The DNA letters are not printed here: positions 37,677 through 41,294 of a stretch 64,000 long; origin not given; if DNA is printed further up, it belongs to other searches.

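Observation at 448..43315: Five YfhO-like paralogs sharing a C-terminal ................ beta-sandwich plus TM anchor, including an 1105-aa giant; association with a Dpm1-like GT2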

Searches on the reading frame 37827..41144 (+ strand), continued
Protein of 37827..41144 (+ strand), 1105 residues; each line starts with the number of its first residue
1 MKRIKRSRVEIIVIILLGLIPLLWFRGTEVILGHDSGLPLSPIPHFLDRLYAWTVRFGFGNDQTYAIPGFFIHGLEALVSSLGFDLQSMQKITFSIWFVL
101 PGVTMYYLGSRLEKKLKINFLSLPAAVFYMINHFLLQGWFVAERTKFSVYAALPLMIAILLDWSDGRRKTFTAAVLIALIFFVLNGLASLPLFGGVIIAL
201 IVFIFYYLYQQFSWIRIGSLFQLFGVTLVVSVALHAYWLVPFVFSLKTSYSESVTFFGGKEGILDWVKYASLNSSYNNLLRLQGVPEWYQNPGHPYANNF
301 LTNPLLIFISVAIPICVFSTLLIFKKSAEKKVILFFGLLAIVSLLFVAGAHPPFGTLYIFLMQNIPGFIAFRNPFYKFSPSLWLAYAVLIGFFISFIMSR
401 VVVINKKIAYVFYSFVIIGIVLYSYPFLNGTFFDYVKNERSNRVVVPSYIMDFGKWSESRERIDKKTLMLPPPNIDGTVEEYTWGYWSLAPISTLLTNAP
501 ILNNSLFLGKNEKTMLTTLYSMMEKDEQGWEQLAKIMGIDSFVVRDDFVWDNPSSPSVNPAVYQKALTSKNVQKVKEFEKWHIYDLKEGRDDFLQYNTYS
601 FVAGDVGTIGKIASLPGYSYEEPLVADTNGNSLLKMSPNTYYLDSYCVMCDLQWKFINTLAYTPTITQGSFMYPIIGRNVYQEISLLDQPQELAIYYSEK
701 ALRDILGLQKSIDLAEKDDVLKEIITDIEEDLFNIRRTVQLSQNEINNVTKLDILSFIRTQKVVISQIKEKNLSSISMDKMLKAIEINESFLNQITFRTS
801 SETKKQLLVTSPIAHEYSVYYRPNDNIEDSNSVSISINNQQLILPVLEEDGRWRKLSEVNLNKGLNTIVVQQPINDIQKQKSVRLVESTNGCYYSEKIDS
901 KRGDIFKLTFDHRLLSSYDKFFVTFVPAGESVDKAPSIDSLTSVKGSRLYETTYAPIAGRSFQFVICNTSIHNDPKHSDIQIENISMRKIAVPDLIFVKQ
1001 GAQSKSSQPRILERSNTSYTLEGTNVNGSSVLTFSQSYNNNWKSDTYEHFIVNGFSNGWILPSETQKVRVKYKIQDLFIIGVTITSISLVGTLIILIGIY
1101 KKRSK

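Call 32: find_related_loci(query=A1, collection=genome_contigs, flank=10000)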
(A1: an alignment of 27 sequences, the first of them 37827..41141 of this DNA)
Query A1 (1105 aa) in genome_contigs; peptide patterns used: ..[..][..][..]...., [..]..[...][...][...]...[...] (x = any residue, [..] = any of these).
127 stretches matched a pattern; 88 encode a relative of the query (tblastn E <= 1e-3); the best 80 are kept; 79 distinct loci.
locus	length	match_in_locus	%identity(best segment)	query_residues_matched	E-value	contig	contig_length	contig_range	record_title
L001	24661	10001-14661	56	1-1105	0e+0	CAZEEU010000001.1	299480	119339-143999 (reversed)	MAG TPA_asm: uncultured Gammaproteobacteria bacterium isolate SRP286056_co1_676 genome assembly, contig: NODE_11_length_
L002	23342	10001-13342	43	2-1098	0e+0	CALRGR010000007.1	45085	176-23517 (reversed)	MAG: Candidatus Levybacteria bacterium GW2011_GWA1_37_16 isolate Baikal-1250m-152 genome assembly, contig: Baikal-1250m-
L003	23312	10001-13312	41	24-1105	0e+0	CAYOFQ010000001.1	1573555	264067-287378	MAG TPA_asm: uncultured Gammaproteobacteria bacterium isolate SRP342105_co1_162 genome assembly, contig: NODE_1_length_1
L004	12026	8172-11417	40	6-1077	0e+0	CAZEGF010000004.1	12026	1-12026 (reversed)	MAG TPA_asm: uncultured Gammaproteobacteria bacterium isolate SRP135725_co2_582 genome assembly, contig: k141_5589288, w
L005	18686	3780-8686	42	24-1103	0e+0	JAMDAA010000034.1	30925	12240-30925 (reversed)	MAG: Patescibacteria group bacterium isolate FK_Sedi_B_Bin.274 NODE_4432_length_30925_cov_17.7924, whole genome shotgun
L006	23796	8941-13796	40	1-1094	0e+0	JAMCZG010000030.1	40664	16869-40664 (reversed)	MAG: Patescibacteria group bacterium isolate FK_Sedi_B_Bin.314 NODE_2647_length_40664_cov_4.5851, whole genome shotgun s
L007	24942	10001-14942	38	5-1104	0e+0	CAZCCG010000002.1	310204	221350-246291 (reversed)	MAG TPA_asm: uncultured Gammaproteobacteria bacterium isolate SRP200132_co1_33 genome assembly, contig: NODE_20_length_3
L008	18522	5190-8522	38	1-1105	0e+0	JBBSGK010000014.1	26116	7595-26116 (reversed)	MAG: Candidatus Levyibacteriota bacterium isolate LS2_sbin.37 LS2_sbin.37_K_428391_L_26116_cov_10.0000, whole genome sho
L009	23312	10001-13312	39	1-1077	0e+0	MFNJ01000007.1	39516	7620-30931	MAG: Candidatus Levybacteria bacterium RIFCSPHIGHO2_01_FULL_36_15 rifcsphigho2_01_scaffold_1558, whole genome shotgun se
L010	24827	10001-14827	39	6-1105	0e+0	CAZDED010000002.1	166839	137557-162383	MAG TPA_asm: uncultured Gammaproteobacteria bacterium isolate SRP278252_co2_138 genome assembly, contig: NODE_100_length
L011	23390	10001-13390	38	1-1103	0e+0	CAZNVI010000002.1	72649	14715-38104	MAG TPA_asm: uncultured Gammaproteobacteria bacterium isolate SRP192515_co1_25 genome assembly, contig: NODE_217_length_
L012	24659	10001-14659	37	1-1102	0e+0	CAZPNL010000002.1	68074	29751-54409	MAG TPA_asm: uncultured Gammaproteobacteria bacterium isolate SRP342105_co2_196 genome assembly, contig: NODE_349_length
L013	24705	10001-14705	39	9-1090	0e+0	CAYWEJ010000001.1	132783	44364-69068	MAG TPA_asm: uncultured Gammaproteobacteria bacterium isolate SRP192515_co1_134 genome assembly, contig: NODE_64_length_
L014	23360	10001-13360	33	11-1078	2e-178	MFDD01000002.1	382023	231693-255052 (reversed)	MAG: Candidatus Daviesbacteria bacterium RIFCSPHIGHO2_02_FULL_43_12 rifcsphigho2_02_scaffold_105, whole genome shotgun s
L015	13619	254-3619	32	11-1105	7e-161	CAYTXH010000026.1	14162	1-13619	MAG TPA_asm: uncultured Gammaproteobacteria bacterium isolate SRP278252_co2_10 genome assembly, contig: NODE_8918_length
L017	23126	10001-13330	30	21-1105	2e-146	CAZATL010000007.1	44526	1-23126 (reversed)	MAG TPA_asm: uncultured Gammaproteobacteria bacterium isolate SRP286056_co3_61 genome assembly, contig: NODE_478_length_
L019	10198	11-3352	30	10-1105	6e-146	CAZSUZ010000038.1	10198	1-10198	MAG TPA_asm: uncultured Gammaproteobacteria bacterium isolate SRP300315_co1_1 genome assembly, contig: NODE_2821_length_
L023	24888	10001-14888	29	5-1105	1e-137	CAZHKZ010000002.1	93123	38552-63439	MAG TPA_asm: uncultured Gammaproteobacteria bacterium isolate SRP278252_co2_13 genome assembly, contig: NODE_328_length_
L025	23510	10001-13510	30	5-1105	1e-148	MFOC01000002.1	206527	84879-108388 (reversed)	MAG: Candidatus Levybacteria bacterium RIFCSPHIGHO2_02_FULL_40_18 rifcsphigho2_02_scaffold_124, whole genome shotgun seq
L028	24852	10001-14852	34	1-1105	4e-130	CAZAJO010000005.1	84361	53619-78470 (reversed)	MAG TPA_asm: uncultured Gammaproteobacteria bacterium isolate SRP342105_co1_429 genome assembly, contig: NODE_347_length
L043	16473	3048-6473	28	1-1105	4e-103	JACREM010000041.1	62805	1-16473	MAG: Candidatus Gottesmanbacteria bacterium isolate NC_groundwater_1699_Pr3_B-0.1um_43_117 SR-2_scaffold_141_1436678, wh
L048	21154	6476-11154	28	1-1105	4e-119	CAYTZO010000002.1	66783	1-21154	MAG TPA_asm: uncultured Gammaproteobacteria bacterium isolate SRP093762_co1_179 genome assembly, contig: NODE_267_length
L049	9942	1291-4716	26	1-1105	3e-92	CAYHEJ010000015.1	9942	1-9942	MAG TPA_asm: uncultured Gammaproteobacteria bacterium isolate ERP119705_co10_156 genome assembly, contig: NODE_5497_leng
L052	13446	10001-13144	33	1-1105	8e-91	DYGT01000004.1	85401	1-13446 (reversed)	MAG TPA_asm: Candidatus Microgenomatus sp. isolate BE2012_6_40_25 Afr_mines_BE2012_152_length_85401_cov_11_084409, whole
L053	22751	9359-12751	29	1-1104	3e-114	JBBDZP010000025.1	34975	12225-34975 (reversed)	MAG: Candidatus Levyibacteriota bacterium isolate LejiaD_39_46 Lejia_D_1992_length_34975_cov_27, whole genome shotgun se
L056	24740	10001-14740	27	21-1105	9e-87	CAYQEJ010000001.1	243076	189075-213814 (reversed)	MAG TPA_asm: uncultured Gammaproteobacteria bacterium isolate SRP278252_co2_88 genome assembly, contig: NODE_35_length_2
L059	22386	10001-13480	31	1-1105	5e-86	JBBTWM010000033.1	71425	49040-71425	MAG: Patescibacteria group bacterium isolate H41-bin127_1 H41_bin127_1_000000000033, whole genome shotgun sequence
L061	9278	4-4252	30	62-1105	8e-135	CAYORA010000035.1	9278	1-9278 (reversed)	MAG TPA_asm: uncultured Gammaproteobacteria bacterium isolate SRP170004_co1_164 genome assembly, contig: NODE_12074_leng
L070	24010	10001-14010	27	24-1104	9e-75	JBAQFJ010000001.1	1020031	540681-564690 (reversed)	MAG: Microgenomates group bacterium isolate MFD12003_ilm_asm_bin4 k127_26405, whole genome shotgun sequence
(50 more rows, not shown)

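Call 33: predict_structure(alignment_id=A1)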
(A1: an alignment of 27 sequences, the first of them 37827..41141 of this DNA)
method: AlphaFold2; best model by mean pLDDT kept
length: 1105 residues; sequences in the alignment: 27
mean_pLDDT: 85.6   pTM: 0.80
mean pLDDT of the five models: 85.6, 84.8, 82.8, 82.3, 81.1
residues with pLDDT >= 90: 492; 70-90: 512; 50-70: 78; < 50: 23
segments of 3 or more residues with pLDDT < 50: 1-3, 58-60, 62-64, 187-191, 630-633, 971-975
pLDDT, mean of each block of 10 residues (from residue 1): 69 95 92 83 84 56 61 90 94 94 96 92 96 87 84 95 93 94 67 82 94 93 94 90 80 73 80 80 70 77 85 92 91 95 92 85 83 86 95 94 89 93 88 86 92 92 90 78 89 83 78 90 89 92 94 82 91 95 89 88 88 89 75 70 91 82 76 68 86 92 91 86 91 94 89 92 86 70 93 92 92 93 71 89 89 90 93 84 73 86 84 77 84 70 80 77 82 57 90 92 81 88 76 87 83 89 83 90 95 92 83
secondary structure, 60 per line:
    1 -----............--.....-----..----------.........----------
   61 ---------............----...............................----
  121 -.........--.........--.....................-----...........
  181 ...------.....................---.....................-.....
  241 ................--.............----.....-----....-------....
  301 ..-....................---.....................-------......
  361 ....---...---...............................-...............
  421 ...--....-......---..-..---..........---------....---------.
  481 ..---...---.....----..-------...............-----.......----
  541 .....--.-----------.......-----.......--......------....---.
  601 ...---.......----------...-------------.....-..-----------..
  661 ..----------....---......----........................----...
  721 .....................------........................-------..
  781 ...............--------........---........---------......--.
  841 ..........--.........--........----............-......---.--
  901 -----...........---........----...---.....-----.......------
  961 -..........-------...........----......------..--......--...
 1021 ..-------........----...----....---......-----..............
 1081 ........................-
elements in order (helices of 4 or more, strands of 3 or more residues): H6-17 H20-24 H42-50 H70-81 H86-116 H122-130 H133-141 H144-164 H170-183 H190-210 H214-234 H236-256 H259-271 H276-280 H286-289 H297-302 H304-323 H327-347 H355-364 H374-404 H406-423 H426-429 E434-436 H448-457 E467-470 E480-482 E486-488 H492-496 H510-524 H530-536 E541-545 H560-566 E572-578 E581-586 E593-596 E600-603 H607-613 E624-626 E640-644 H659-662 H673-676 H680-685 H690-713 H718-741 H748-771 H779-795 E804-811 E815-822 E832-837 E840-850 E853-861 E864-871 E876-884 E892-894 E906-916 E920-927 E938-942 E948-954 E962-968 E979-989 E994-999 E1010-1015 E1018-1022 E1030-1037 E1042-1044 E1049-1052 E1056-1061 E1067-1072 H1073-1104

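Call 37: fold_search(model_id=the predicted structure, library=pdb)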
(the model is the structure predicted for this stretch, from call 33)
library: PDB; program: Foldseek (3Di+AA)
matches with E <= 10: 1066; with E <= 0.001: 7
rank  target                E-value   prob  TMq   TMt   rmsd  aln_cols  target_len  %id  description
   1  6w98_A                5.0e-18  1.00  0.48  0.41  19.4      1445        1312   10  Single-Particle Cryo-EM Structure of Arabinofuranosyltransferase AftD from Mycobacteria (released 2020-05-13)
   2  6wby                  4.0e-17  1.00  0.47  0.42  19.9      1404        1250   11  Single-Particle Cryo-EM Structure of Arabinofuranosyltransferase AftD from Mycobacteria, Mutant R1389S Class 2 (released 2020-05-13)
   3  6wbx                  9.3e-17  1.00  0.42  0.38  20.4      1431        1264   10  Single-Particle Cryo-EM Structure of Arabinofuranosyltransferase AftD from Mycobacteria, Mutant R1389S Class 1 (released 2020-05-13)
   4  6gxc_A                3.4e-04  1.00  0.29  0.41  10.6       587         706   12  Bacterial oligosaccharyltransferase PglB in complex with an inhibitory peptide and a reactive lipid-linked oligosaccha (released 2018-11-14)
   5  9e7m_Ja               4.1e-04  1.00  0.09  0.11  17.1       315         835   14  In situ cryoEM structure of bacteriophage Ur-lambda tail tip complex (released 2025-11-05)
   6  3rce_A                4.6e-04  1.00  0.27  0.41  13.0       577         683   13  Bacterial oligosaccharyltransferase PglB (released 2011-06-15)
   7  5ogl_A                5.7e-04  1.00  0.28  0.41  10.6       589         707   12  Structure of bacterial oligosaccharyltransferase PglB in complex with an acceptor peptide and an lipid-linked oligosac (released 2017-10-25)
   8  7vrp_I                2.4e-03  1.00  0.08  0.19  16.5       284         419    8  Structure of infectious bursal disease virus Gx strain (released 2022-03-30)
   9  8k35_A                2.4e-03  1.00  0.08  0.10  17.4       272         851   13  Structure of the bacteriophage lambda tail tip complex (released 2023-11-15)
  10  8if8_C                2.5e-03  1.00  0.30  0.49  13.0       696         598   11  Arabinosyltransferase AftA (released 2023-05-31)
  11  6za2_A                3.5e-03  0.97  0.08  0.09  20.6       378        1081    7  Crystal structure of dimeric latent PorU from Porphyromonas gingivalis (released 2021-09-29)
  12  5x7o_A                4.2e-03  0.99  0.08  0.08  21.9       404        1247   10  Crystal structure of Paenibacillus sp. 598K alpha-1,6-glucosyltransferase (released 2017-07-26)
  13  9h99                  4.6e-03  0.98  0.07  0.08  30.7       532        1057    7  Native structure of the full-length pesticidal protein Cry1Ca18 at pH7, from crystals formed in vivo (released 2025-11-12)
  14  5f15                  5.3e-03  1.00  0.27  0.48   9.6       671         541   12  Crystal Structure of ArnT from Cupriavidus metallidurans bound to Undecaprenyl phosphate (released 2016-02-17)
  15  9buv                  5.3e-03  0.90  0.09  0.13  18.1       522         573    7  Crystal structure of Cry1Fa R226Q (released 2024-05-29)
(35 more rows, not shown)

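Call 65: list_cluster_members(proteins=[P0001, P0121, P0241])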
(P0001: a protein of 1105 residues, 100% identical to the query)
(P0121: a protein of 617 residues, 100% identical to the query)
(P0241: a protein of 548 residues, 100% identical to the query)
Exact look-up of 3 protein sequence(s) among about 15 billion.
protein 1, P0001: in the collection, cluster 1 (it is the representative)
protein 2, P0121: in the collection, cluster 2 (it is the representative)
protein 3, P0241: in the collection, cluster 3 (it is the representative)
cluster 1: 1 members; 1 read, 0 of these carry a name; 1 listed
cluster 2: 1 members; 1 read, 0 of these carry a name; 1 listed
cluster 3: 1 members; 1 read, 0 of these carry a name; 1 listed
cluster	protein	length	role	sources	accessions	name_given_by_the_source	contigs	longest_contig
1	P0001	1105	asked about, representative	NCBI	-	-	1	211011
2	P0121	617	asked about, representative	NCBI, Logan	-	-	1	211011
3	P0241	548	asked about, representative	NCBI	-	-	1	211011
